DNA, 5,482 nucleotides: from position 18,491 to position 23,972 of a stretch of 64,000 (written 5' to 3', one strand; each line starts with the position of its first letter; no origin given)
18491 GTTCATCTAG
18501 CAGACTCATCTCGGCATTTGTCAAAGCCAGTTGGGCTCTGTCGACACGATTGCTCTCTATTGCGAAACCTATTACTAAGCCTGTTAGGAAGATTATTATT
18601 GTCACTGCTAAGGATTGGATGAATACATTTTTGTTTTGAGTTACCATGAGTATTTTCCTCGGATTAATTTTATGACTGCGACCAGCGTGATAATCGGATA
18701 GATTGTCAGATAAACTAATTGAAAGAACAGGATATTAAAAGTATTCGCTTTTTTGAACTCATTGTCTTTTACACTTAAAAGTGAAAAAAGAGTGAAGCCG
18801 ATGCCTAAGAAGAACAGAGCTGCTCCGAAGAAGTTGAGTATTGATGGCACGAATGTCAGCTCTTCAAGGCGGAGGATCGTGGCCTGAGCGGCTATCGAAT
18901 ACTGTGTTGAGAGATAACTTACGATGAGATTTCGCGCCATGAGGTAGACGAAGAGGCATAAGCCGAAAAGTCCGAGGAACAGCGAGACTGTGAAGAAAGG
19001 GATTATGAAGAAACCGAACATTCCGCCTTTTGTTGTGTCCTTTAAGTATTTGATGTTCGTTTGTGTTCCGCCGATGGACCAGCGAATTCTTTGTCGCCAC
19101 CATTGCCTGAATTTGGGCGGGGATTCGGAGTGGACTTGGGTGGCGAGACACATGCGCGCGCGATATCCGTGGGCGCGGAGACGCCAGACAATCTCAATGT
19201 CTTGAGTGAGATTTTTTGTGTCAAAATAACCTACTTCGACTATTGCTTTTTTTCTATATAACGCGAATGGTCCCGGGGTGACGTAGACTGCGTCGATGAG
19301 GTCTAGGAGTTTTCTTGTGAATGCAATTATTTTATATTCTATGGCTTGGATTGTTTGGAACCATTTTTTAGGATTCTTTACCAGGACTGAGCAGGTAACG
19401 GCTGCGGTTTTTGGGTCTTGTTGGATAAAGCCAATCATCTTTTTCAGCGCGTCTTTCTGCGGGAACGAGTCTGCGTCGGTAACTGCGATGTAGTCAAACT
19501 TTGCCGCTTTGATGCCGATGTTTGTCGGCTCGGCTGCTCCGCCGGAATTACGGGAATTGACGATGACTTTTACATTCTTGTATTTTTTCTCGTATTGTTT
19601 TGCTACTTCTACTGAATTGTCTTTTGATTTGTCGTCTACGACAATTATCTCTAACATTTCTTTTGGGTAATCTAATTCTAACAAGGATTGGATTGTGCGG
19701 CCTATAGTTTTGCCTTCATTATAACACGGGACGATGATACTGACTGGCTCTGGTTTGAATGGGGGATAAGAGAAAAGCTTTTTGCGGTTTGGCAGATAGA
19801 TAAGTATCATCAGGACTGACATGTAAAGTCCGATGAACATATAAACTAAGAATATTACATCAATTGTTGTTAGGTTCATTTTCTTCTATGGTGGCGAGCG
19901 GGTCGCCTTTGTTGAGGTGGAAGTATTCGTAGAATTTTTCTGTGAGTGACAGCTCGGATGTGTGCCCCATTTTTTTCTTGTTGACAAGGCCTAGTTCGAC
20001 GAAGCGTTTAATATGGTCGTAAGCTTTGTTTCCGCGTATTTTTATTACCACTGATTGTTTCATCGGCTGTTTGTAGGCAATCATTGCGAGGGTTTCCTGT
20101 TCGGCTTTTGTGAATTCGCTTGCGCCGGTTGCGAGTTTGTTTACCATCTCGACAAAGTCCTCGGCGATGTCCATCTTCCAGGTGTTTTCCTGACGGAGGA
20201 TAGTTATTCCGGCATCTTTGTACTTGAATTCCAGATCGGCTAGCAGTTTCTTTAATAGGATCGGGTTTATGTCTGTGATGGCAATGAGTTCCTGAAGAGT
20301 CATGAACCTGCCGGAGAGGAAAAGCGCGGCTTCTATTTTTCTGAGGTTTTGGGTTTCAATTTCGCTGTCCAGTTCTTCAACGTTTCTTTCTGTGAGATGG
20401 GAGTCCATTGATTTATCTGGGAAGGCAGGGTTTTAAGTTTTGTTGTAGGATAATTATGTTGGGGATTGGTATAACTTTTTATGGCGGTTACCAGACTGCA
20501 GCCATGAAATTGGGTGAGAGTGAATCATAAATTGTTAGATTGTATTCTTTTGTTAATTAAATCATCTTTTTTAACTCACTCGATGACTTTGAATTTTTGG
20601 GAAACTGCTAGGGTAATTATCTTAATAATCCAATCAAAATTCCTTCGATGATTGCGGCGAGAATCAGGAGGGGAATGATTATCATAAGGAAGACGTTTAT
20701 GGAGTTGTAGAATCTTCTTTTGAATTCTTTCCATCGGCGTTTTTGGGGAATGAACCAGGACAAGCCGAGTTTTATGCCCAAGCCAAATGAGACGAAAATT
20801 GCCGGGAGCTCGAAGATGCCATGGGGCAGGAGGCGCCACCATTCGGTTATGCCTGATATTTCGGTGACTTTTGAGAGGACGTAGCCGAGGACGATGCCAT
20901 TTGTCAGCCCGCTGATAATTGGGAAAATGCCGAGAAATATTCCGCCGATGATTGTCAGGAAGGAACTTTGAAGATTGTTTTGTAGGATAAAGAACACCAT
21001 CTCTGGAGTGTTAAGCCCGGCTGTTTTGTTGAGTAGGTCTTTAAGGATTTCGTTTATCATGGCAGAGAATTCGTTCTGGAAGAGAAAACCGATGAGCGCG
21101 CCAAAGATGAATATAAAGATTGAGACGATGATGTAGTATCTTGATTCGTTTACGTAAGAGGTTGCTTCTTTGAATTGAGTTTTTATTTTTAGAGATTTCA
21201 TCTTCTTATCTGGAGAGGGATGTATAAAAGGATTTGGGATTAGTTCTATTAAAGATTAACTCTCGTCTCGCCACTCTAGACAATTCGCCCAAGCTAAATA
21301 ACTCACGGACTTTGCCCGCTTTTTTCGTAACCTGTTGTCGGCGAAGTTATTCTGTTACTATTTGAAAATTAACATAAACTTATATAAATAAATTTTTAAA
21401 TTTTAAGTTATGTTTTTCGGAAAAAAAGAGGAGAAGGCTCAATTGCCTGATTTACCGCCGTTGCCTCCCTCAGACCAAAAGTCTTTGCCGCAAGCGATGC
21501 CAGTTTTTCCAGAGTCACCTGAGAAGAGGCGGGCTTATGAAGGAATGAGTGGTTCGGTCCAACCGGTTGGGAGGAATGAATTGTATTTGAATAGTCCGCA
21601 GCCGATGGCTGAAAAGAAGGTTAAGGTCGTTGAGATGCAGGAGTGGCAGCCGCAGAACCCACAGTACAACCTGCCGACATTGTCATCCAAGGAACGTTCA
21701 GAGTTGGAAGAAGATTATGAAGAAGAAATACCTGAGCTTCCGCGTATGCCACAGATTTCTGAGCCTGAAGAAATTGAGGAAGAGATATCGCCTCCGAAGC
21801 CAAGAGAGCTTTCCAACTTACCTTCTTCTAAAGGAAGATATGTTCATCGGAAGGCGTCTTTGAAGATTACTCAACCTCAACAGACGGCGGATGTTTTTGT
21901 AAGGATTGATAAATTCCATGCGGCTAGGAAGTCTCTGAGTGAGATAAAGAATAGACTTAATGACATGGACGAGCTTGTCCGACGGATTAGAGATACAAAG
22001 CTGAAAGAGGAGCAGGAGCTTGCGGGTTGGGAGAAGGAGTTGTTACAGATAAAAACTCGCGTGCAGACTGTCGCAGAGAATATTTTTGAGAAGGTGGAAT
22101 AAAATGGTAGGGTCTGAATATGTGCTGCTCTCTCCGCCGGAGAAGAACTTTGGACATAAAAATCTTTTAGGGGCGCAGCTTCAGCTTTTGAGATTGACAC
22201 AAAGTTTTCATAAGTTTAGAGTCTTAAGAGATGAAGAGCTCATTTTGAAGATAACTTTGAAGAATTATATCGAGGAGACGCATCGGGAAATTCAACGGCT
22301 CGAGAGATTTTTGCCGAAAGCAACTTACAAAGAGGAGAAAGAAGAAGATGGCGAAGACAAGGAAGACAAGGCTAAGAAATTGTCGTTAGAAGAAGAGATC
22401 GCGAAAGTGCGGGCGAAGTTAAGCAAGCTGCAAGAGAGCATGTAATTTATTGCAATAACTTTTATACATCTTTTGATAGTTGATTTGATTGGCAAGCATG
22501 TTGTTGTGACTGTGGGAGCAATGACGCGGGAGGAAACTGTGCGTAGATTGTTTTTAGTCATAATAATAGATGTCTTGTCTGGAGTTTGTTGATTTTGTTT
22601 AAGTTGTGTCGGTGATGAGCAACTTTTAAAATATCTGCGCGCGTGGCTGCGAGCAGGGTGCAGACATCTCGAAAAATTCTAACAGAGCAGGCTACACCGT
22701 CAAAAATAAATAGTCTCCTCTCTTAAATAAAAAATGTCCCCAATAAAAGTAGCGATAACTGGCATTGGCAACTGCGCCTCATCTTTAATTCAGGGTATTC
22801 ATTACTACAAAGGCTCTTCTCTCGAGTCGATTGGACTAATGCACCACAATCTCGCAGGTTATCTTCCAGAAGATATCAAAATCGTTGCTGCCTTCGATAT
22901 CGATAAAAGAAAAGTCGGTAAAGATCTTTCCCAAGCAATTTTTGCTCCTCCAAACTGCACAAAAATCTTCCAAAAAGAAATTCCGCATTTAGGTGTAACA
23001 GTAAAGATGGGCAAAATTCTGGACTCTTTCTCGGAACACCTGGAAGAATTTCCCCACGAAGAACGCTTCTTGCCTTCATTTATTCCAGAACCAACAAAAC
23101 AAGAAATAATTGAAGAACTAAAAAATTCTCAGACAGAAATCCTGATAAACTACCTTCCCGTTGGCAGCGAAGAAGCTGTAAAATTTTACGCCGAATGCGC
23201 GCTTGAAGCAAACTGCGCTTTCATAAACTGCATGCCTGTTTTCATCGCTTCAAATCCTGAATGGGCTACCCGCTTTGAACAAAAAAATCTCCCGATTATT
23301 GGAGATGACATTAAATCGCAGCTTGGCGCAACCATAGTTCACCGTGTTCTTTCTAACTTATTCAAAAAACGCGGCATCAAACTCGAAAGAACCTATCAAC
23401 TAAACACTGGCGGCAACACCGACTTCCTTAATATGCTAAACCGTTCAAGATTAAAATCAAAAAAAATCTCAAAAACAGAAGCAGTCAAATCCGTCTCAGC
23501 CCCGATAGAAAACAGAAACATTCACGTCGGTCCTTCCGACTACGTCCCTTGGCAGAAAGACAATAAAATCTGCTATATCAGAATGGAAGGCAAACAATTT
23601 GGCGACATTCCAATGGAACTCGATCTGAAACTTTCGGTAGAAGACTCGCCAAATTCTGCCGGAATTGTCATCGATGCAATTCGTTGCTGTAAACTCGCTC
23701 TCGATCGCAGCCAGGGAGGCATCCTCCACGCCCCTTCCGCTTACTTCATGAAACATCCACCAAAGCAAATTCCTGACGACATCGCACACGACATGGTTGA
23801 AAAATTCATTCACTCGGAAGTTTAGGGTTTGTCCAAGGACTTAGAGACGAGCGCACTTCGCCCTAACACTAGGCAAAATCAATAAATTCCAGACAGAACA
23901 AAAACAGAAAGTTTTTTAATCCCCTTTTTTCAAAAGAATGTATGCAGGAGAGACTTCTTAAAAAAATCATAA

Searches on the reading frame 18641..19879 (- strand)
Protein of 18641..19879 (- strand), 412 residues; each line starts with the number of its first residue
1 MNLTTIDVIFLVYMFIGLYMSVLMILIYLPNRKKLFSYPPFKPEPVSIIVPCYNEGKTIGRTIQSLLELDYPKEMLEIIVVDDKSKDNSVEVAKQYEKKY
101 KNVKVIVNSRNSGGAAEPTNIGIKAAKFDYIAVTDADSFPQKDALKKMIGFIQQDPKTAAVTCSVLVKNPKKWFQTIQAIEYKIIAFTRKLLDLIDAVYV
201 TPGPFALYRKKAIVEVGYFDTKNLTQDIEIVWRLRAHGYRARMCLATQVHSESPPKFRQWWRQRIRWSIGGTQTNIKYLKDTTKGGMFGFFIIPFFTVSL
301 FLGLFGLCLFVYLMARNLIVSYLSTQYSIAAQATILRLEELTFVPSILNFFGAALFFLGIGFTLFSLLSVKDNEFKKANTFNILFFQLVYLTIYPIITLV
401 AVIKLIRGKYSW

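Call 7: search_protein_families(library=pfam, max_evalue=0.001, proteins=[window:18641-19879:-])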
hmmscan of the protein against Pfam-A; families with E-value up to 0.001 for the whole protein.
window:18641-19879:- (412 aa): 6 families
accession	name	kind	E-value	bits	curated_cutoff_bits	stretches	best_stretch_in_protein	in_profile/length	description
PF13641.12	Glyco_tranf_2_3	-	1.7e-38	133.4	27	1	44-269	2-229/230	Glycosyltransferase like family 2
PF00535.33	Glycos_transf_2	-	1.8e-38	132.6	23.3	1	47-215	1-166/168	Glycosyl transferase family 2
PF13632.12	Glyco_trans_2_3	-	3.6e-25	89.4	27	1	130-322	1-179/198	Glycosyl transferase family group 2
PF03142.21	Chitin_synth_2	-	2.9e-12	46.4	27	1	121-214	195-290/527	Chitin synthase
PF10111.15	Glyco_tranf_2_2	-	2.4e-11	44.1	27.3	1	47-236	1-201/276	Glycosyltransferase like family 2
PF13506.12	Glyco_transf_21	-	1.3e-10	41.5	21.7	1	122-268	25-173/174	Glycosyl transferase family 21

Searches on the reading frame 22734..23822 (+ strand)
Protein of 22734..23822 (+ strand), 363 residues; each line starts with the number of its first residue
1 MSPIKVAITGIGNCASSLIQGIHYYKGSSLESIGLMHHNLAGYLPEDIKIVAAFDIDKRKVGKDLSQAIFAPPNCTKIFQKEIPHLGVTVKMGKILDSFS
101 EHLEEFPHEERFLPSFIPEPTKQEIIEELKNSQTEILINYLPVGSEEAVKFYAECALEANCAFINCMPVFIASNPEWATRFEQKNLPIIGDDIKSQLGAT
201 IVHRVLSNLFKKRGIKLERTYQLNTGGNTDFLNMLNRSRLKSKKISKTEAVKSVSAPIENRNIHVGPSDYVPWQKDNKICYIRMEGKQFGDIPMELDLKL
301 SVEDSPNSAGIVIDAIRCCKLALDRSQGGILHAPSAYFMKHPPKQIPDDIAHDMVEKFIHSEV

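Call 6: search_protein_families(library=pfam, max_evalue=0.01, proteins=[window:22734-23822:+])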
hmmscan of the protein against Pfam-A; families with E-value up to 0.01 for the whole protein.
window:22734-23822:+ (363 aa): 2 families
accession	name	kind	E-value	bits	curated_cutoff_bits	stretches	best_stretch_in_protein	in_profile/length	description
PF01658.22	Inos-1-P_synth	-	2.3e-36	124.7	27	1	198-305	1-107/107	Myo-inositol-1-phosphate synthase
PF07994.18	NAD_binding_5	-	0.00031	20.8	25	1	150-248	206-306/321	Myo-inositol-1-phosphate synthase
